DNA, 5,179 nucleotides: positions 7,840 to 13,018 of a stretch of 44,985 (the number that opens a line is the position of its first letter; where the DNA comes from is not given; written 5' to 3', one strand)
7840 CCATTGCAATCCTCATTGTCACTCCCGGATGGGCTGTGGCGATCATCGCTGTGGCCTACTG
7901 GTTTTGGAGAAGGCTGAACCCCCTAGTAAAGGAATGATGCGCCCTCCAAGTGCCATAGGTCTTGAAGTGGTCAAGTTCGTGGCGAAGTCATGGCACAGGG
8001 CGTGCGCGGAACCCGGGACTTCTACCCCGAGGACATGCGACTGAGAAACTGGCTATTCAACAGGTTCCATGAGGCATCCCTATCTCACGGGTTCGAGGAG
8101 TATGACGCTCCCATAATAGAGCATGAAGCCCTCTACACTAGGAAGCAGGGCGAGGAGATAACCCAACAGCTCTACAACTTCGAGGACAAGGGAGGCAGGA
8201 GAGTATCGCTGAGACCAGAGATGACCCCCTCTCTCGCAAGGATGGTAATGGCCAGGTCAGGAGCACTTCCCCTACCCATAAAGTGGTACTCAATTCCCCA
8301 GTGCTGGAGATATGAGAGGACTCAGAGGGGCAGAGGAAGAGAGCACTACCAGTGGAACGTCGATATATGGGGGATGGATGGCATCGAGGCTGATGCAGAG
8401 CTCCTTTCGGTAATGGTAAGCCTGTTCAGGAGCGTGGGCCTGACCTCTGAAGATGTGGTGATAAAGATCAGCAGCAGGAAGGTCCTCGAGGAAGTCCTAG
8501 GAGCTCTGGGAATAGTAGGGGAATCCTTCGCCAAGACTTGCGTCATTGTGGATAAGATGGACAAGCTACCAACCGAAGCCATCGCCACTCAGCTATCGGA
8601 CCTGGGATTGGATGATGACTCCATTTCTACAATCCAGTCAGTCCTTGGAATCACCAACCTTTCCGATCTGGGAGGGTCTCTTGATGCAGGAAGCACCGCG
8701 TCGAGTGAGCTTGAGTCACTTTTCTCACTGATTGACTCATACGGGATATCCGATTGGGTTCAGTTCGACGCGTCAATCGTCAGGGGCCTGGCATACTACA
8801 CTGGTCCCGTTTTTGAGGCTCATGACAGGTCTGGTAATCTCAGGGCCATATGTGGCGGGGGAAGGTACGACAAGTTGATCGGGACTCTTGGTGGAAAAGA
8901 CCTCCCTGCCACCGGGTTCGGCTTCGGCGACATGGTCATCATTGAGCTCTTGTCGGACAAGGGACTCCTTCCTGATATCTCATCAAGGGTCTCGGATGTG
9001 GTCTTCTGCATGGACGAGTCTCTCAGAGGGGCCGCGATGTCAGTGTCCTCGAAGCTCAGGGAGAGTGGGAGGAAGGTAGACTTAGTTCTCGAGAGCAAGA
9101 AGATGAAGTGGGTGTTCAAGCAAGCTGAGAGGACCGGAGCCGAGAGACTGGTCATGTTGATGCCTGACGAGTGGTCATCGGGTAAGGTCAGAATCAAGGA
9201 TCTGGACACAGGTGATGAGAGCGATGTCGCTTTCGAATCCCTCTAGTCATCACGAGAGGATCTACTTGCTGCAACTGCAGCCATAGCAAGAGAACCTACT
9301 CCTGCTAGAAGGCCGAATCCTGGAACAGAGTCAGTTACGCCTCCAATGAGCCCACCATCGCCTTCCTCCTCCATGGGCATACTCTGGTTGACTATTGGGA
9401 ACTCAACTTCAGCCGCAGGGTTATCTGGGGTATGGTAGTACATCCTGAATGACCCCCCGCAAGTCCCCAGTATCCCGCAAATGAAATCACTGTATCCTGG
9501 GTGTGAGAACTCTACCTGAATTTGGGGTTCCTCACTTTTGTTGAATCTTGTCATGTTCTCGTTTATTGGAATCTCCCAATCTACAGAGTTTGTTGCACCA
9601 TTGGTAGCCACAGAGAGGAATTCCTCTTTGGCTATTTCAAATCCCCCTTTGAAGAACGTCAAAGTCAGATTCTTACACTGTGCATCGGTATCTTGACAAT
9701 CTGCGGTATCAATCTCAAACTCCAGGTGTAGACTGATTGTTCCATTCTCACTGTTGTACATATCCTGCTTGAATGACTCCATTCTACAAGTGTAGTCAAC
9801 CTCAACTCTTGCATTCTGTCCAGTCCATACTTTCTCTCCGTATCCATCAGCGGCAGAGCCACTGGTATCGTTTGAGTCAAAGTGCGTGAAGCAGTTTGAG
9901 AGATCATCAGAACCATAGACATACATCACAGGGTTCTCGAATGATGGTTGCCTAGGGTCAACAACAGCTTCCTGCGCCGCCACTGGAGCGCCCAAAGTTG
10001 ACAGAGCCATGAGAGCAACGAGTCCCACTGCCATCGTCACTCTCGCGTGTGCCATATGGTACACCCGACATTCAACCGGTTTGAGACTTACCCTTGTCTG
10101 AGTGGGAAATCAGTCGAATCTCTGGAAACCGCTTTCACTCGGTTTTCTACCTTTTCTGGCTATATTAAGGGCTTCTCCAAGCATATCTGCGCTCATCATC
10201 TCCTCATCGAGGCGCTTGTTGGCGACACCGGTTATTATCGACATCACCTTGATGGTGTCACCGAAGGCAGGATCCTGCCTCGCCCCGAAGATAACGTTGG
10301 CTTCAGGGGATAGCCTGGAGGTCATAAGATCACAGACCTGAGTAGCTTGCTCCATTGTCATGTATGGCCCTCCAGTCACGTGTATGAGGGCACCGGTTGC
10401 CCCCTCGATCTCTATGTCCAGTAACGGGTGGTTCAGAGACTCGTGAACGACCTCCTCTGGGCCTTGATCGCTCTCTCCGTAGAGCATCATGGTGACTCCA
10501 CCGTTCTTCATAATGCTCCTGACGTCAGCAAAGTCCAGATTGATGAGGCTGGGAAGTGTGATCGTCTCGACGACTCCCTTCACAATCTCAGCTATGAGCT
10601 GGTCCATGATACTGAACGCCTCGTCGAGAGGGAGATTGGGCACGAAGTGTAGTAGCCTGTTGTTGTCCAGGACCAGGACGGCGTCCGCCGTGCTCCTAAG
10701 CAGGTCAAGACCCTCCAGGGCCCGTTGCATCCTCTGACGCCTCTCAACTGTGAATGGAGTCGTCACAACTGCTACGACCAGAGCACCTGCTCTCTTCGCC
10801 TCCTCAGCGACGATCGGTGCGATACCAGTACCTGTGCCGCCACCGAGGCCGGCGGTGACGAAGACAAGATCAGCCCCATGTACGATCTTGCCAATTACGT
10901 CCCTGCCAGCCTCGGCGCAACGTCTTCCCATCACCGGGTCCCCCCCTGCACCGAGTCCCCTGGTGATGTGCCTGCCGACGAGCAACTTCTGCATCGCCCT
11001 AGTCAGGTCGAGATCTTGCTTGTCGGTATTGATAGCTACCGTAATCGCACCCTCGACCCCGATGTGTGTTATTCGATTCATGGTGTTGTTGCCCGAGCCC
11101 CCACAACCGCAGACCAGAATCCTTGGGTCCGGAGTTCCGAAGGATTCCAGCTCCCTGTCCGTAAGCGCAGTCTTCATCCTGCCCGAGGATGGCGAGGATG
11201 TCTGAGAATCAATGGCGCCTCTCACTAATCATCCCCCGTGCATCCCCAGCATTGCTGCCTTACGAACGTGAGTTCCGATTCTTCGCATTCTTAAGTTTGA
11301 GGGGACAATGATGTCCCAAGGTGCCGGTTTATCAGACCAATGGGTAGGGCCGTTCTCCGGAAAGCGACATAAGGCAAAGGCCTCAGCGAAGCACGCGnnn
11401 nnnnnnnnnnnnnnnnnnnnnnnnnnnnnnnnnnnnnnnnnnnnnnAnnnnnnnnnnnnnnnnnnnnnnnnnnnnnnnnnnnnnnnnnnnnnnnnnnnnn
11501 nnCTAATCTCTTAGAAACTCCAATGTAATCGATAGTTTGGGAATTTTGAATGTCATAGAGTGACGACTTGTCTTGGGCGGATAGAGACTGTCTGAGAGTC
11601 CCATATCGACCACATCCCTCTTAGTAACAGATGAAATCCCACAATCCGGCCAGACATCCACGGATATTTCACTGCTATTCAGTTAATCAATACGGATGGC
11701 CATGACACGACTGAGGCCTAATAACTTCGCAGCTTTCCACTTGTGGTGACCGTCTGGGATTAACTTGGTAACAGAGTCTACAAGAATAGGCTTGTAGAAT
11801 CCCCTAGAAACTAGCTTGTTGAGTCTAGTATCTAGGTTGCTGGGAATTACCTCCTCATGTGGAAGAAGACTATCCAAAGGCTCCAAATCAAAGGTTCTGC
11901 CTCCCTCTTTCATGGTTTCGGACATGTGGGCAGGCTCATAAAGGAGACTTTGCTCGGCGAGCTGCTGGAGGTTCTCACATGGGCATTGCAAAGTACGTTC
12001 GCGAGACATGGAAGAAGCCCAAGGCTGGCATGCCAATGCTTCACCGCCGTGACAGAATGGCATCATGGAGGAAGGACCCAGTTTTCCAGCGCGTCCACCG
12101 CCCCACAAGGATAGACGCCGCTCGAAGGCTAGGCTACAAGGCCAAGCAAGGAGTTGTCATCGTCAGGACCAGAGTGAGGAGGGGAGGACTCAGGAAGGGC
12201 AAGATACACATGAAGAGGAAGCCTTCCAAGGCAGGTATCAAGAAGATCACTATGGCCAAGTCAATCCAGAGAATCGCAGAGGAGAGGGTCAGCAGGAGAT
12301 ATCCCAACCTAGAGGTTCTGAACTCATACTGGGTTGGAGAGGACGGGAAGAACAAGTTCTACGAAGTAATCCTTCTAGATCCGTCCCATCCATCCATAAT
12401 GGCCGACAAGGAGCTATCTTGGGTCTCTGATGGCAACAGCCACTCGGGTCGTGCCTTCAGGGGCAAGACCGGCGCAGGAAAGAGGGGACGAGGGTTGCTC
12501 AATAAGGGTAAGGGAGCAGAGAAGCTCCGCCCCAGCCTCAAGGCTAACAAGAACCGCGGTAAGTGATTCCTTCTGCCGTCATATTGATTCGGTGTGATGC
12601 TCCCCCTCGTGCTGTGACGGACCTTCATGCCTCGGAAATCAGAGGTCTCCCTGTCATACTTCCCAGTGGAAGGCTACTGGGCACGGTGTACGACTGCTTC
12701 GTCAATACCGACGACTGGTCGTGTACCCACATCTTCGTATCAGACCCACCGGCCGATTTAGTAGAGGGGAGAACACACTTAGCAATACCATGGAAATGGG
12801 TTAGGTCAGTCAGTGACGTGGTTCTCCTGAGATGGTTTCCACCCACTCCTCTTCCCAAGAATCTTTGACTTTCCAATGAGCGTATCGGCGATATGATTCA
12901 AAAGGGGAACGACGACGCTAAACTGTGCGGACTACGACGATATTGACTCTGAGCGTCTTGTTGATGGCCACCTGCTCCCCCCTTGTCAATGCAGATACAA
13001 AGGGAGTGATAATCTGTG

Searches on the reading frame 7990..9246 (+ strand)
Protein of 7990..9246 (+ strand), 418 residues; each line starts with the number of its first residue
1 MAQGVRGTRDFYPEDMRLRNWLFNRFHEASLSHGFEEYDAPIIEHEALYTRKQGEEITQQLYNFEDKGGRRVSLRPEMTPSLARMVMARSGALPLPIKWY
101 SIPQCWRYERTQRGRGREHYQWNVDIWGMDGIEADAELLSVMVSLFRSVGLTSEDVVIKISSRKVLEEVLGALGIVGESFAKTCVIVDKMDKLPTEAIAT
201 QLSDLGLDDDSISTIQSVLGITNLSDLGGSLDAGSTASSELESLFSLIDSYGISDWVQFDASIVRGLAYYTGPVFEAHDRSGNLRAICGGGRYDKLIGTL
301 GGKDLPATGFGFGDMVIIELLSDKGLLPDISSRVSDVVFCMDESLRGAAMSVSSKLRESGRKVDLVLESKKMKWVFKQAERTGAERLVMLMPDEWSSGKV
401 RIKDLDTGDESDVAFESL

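Call 5: search_protein_families(library=pfam, proteins=[window:7990-9246:+], max_evalue=0.001)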
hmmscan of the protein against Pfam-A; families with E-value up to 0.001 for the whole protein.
window:7990-9246:+ (418 aa): 3 families
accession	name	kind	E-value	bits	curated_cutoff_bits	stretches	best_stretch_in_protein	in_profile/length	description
PF13393.11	tRNA-synt_His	-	4.1e-46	158.1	25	1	7-311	1-302/308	Histidyl-tRNA synthetase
PF03129.25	HGTP_anticodon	-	5.8e-09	36.4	21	1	337-418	3-87/94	Anticodon binding domain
PF00587.30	tRNA-synt_2b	-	1.7e-08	35.2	29.3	1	62-164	1-108/179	tRNA synthetase class II core domain (G, H, P, S and T)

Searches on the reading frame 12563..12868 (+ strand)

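Call 5: search_protein_families(library=pfam, proteins=[window:12563-12868:+], max_evalue=0.001)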
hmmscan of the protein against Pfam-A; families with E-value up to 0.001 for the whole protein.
window:12563-12868:+ (101 aa): 1 family
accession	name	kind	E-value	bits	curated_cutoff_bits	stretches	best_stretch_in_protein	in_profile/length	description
PF05239.21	PRC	-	1.7e-06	28.3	21.2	1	22-89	5-71/78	PRC-barrel domain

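Call 8: search_protein_families(library=ncbifam, proteins=[window:12563-12868:+], max_evalue=0.01)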
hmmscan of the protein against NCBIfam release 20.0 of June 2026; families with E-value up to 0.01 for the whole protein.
window:12563-12868:+ (101 aa): 0 families
